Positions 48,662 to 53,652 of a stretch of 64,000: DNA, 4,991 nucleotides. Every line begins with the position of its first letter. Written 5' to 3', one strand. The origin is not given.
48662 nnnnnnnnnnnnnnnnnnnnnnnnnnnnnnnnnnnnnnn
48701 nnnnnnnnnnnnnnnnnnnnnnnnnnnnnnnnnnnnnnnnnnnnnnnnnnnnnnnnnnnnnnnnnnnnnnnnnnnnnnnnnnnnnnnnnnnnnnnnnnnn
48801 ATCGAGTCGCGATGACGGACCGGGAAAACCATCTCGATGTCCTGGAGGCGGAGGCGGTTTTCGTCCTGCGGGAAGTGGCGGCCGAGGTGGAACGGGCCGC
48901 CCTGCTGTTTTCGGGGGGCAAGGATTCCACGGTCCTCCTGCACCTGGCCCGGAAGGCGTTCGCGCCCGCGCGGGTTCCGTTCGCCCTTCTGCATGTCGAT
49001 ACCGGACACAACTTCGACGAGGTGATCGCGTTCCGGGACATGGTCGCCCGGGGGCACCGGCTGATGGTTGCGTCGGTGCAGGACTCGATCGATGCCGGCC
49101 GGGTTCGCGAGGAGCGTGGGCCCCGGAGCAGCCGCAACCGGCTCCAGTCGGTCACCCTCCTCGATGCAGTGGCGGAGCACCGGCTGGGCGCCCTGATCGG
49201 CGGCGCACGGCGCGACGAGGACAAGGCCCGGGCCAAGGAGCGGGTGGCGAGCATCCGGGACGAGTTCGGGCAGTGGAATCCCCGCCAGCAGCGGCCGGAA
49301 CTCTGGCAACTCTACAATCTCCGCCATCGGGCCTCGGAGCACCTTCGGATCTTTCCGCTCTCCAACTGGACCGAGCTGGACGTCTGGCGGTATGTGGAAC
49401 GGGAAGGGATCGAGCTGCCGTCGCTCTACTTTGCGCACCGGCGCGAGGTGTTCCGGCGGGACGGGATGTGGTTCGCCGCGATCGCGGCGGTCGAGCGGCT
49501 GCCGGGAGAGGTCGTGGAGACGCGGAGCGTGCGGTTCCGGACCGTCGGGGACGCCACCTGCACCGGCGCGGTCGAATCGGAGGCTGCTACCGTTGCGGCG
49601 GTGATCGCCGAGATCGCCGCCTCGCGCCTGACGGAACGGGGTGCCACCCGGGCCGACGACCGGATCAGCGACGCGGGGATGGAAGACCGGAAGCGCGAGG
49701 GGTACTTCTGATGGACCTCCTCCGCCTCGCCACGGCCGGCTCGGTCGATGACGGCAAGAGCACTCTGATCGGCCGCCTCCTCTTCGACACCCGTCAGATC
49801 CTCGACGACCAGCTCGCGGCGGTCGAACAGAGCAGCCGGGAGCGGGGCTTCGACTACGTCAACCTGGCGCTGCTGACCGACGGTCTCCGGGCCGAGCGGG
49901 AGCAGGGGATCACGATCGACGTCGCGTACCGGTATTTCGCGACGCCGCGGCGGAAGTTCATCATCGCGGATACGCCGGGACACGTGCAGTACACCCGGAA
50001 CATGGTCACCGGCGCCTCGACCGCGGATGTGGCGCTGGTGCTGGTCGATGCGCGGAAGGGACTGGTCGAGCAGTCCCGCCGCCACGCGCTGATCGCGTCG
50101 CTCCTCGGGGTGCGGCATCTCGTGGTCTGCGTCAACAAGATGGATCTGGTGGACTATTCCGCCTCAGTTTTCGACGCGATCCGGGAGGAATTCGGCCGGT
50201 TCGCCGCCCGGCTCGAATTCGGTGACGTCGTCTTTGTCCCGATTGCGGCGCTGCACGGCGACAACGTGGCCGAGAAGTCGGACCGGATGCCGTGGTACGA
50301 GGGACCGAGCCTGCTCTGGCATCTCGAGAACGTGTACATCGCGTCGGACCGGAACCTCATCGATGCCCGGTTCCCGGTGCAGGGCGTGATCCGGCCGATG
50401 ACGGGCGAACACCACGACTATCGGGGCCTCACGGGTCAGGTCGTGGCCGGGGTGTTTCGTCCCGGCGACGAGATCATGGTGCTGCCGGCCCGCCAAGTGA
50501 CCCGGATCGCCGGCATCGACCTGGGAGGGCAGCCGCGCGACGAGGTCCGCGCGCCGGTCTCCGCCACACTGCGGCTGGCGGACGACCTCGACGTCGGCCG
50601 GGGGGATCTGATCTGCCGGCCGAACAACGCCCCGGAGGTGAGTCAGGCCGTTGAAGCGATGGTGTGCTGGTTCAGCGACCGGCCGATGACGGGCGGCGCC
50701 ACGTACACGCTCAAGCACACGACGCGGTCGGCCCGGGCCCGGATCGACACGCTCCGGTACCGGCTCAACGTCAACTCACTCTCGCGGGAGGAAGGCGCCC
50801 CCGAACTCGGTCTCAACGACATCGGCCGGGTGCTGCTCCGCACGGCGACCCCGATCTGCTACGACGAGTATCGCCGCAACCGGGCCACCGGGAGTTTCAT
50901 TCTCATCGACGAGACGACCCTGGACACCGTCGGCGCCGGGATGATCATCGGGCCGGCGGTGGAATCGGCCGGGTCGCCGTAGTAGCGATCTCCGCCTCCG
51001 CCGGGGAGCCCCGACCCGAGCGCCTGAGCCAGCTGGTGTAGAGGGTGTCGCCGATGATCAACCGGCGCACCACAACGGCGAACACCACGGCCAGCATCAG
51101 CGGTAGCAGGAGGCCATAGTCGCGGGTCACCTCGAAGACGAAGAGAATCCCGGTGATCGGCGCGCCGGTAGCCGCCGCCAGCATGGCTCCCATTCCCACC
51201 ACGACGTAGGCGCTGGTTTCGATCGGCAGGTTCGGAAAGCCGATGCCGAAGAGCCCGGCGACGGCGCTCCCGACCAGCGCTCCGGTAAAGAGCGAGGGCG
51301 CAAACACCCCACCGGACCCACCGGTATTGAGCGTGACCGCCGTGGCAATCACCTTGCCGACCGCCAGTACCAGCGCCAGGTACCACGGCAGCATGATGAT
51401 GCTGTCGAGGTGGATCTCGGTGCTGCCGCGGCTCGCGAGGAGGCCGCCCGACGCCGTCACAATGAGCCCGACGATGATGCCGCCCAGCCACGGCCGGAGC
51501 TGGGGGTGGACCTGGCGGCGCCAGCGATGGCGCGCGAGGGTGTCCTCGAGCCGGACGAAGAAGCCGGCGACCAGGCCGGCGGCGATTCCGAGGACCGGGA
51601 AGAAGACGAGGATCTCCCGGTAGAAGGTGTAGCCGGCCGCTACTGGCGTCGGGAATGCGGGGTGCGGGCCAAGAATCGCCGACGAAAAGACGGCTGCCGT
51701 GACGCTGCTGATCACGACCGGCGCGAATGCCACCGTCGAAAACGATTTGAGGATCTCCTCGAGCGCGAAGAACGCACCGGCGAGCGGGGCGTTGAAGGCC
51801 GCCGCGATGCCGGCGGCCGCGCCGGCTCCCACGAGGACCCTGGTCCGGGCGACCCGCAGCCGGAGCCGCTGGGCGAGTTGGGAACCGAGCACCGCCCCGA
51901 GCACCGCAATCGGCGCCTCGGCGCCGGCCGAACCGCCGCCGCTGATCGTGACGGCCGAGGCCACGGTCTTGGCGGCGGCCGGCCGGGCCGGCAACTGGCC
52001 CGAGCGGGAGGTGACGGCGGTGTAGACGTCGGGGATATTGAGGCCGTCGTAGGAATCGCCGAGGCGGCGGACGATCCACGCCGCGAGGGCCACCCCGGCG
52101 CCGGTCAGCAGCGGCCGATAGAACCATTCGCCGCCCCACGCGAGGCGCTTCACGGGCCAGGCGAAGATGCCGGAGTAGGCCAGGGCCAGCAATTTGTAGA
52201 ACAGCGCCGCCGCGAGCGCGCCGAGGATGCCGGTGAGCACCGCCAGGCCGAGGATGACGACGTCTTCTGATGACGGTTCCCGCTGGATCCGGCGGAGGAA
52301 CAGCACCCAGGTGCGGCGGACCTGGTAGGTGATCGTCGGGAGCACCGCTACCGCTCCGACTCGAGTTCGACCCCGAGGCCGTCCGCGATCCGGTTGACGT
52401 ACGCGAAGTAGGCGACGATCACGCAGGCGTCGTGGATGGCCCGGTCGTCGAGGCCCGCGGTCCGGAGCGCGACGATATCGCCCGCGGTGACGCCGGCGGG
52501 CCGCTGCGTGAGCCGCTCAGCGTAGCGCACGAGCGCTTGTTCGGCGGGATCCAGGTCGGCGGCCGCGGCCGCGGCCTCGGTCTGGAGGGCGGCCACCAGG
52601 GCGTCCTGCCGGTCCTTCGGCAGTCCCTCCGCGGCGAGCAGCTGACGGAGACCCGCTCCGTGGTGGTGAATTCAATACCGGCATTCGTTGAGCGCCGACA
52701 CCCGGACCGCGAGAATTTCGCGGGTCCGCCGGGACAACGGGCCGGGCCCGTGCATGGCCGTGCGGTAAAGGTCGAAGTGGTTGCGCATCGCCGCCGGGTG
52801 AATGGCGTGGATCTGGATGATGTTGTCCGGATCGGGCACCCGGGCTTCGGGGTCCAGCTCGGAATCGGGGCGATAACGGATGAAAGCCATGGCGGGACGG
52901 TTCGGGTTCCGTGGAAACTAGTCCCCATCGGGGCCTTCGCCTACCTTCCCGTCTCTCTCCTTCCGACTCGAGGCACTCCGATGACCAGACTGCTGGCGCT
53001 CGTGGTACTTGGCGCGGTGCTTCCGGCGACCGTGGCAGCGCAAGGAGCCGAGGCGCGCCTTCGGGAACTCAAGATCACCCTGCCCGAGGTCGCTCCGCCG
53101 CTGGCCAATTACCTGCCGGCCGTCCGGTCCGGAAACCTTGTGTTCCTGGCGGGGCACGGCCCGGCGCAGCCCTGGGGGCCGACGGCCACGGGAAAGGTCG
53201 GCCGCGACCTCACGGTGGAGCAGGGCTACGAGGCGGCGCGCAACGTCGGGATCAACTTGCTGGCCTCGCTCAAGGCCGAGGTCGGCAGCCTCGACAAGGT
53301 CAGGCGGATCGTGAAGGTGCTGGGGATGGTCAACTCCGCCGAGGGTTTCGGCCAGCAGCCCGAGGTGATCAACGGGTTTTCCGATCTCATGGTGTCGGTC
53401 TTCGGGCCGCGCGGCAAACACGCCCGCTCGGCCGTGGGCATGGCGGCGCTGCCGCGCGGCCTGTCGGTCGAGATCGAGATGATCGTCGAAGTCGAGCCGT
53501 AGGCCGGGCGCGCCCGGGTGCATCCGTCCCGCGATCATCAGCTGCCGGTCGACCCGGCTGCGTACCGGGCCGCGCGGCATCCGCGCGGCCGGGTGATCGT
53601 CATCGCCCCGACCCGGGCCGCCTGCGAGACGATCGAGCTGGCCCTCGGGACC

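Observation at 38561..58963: Cluster-level observation: three UGA-Sec thiol-oxidoreductase genes within 20 kb imply a Sec-decoding lineage with an under-annotated selenoproteome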

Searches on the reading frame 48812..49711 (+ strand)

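Call 19: search_protein_families(library=pfam, proteins=[window:48812-49711:+], max_evalue=0.001)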
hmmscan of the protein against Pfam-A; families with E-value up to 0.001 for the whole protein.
window:48812-49711:+ (299 aa): 1 family
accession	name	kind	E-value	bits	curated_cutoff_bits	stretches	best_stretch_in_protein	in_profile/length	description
PF01507.26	PAPS_reduct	-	2.9e-39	135.3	22.5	1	29-252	2-174/175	Phosphoadenosine phosphosulfate reductase domain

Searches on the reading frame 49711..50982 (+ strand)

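Call 19: search_protein_families(library=pfam, proteins=[window:49711-50982:+], max_evalue=0.001)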
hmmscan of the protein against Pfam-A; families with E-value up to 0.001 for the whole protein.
window:49711-50982:+ (423 aa): 4 families
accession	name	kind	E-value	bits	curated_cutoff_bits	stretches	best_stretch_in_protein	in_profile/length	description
PF00009.33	GTP_EFTU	-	1.5e-41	142.5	26.5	1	4-188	4-177/188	Elongation factor Tu GTP binding domain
PF22594.2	GTP-eEF1A_C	-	7.8e-27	94.1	27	1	314-412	2-100/101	GTP-eEF1A C-terminal domain-like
PF01926.29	MMR_HSR1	-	2.4e-06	28.1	21.9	1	60-124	25-95/113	50S ribosome-binding GTPase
PF03144.31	GTP_EFTU_D2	-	0.00014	22.7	30.3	1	241-302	5-73/73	Elongation factor Tu domain 2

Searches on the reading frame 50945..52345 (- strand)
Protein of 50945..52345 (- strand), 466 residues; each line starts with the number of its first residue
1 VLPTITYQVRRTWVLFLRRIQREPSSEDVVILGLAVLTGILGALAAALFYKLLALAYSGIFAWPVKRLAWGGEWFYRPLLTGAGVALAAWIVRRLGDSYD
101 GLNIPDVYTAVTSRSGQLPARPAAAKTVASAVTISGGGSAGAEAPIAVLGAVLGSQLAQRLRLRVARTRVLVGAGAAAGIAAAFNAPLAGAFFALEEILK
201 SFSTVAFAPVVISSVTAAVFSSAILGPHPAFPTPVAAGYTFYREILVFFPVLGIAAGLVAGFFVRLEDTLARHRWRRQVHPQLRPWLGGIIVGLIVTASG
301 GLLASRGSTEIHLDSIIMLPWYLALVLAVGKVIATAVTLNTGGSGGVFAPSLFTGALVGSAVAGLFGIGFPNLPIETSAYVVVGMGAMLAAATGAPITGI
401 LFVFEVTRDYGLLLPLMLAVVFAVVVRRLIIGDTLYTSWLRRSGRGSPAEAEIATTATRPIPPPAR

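Call 19: search_protein_families(library=pfam, proteins=[window:50945-52345:-], max_evalue=0.001)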
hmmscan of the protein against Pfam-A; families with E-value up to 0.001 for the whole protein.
window:50945-52345:- (466 aa): 1 family
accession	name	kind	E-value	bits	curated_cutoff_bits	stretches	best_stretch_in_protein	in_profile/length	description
PF00654.25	Voltage_CLC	-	4e-85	286.5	24.8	1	84-427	1-345/346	Voltage gated chloride channel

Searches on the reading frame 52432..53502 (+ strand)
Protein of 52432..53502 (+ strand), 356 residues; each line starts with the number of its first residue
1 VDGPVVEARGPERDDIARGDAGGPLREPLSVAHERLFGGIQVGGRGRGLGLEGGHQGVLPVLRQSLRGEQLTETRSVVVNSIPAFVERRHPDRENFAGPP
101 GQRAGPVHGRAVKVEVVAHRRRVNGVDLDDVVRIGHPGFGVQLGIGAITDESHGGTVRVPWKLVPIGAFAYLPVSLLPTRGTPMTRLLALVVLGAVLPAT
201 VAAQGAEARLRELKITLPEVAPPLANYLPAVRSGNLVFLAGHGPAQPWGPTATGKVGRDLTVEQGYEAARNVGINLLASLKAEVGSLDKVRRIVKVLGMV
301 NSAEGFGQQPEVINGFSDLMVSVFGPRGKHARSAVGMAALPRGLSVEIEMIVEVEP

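Call 19: search_protein_families(library=pfam, proteins=[window:52432-53502:+], max_evalue=0.001)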
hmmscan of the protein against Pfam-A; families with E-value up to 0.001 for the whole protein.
window:52432-53502:+ (356 aa): 2 families
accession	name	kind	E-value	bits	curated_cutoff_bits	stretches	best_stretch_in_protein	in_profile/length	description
PF14588.11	YjgF_endoribonc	-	1e-16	61.5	35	1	207-335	1-129/148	YjgF/chorismate_mutase-like, putative endoribonuclease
PF01042.26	Ribonuc_L-PSP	-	2.1e-14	54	27.3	1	221-353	4-120/121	Endoribonuclease L-PSP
